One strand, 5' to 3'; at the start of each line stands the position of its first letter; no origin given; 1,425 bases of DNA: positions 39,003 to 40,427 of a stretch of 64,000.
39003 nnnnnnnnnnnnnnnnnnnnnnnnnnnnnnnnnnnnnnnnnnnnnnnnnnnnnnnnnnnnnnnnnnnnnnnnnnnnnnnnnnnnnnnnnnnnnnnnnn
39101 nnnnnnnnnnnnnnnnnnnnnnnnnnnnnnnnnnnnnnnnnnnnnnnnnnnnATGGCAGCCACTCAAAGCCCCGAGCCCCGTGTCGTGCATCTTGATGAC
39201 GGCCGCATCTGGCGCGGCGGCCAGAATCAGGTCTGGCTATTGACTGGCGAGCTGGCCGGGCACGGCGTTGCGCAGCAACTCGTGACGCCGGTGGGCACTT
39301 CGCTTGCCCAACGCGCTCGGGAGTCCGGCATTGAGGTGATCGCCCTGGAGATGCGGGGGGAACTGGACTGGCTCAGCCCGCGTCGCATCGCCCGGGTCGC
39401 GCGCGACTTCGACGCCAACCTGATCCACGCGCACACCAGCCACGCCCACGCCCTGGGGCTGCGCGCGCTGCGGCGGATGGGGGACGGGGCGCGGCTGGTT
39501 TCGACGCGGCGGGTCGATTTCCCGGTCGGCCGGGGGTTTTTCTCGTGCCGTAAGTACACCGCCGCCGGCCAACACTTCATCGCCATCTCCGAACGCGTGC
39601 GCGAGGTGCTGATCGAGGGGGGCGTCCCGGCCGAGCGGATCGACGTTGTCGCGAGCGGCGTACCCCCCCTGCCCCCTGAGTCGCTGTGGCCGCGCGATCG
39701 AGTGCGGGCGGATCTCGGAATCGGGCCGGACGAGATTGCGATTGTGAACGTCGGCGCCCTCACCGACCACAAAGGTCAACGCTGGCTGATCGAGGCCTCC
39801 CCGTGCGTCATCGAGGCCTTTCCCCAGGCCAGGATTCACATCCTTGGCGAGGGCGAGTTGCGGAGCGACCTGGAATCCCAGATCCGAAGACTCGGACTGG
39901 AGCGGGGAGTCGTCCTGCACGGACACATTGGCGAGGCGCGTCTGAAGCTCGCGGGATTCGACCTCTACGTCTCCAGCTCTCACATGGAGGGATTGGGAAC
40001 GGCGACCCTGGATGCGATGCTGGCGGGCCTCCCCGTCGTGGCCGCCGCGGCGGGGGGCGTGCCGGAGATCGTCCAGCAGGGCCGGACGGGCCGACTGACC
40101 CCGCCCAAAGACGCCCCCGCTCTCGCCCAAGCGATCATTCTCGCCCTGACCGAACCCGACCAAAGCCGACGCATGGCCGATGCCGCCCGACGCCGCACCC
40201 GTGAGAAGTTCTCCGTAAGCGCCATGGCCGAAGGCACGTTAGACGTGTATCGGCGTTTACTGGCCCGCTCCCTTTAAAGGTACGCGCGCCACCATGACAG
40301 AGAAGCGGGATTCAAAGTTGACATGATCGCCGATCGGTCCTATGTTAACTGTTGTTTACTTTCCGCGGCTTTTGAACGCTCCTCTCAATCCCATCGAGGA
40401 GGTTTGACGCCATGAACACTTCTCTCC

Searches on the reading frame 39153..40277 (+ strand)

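Call 18: search_protein_families(library=pfam, proteins=[window:39153-40277:+])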
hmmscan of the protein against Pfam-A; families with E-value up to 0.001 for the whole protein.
window:39153-40277:+ (374 aa): 7 families
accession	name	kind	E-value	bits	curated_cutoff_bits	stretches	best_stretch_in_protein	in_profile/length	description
PF13692.12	Glyco_trans_1_4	-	8.6e-32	110.8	27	1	196-332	3-140/142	Glycosyl transferases group 1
PF00534.26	Glycos_transf_1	-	2.2e-31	109.1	26.4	1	181-348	2-172/172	Glycosyl transferases group 1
PF13439.12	Glyco_transf_4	-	9.3e-17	62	28.5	1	21-171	2-167/170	Glycosyltransferase Family 4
PF13579.12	Glyco_trans_4_4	-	5.6e-10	40.2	29.7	1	22-168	2-157/158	Glycosyl transferase 4-like domain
PF13524.12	Glyco_trans_1_2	-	9.7e-07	29.3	25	1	224-360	13-140/144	Glycosyl transferase-like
PF20706.3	GT4-conflict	-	5.7e-05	22.7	26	1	265-354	278-377/385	Family 4 Glycosyltransferase in conflict systems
PF13477.12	Glyco_trans_4_2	-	0.00094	19.8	23.4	0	33-108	19-96/139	Glycosyl transferase 4-like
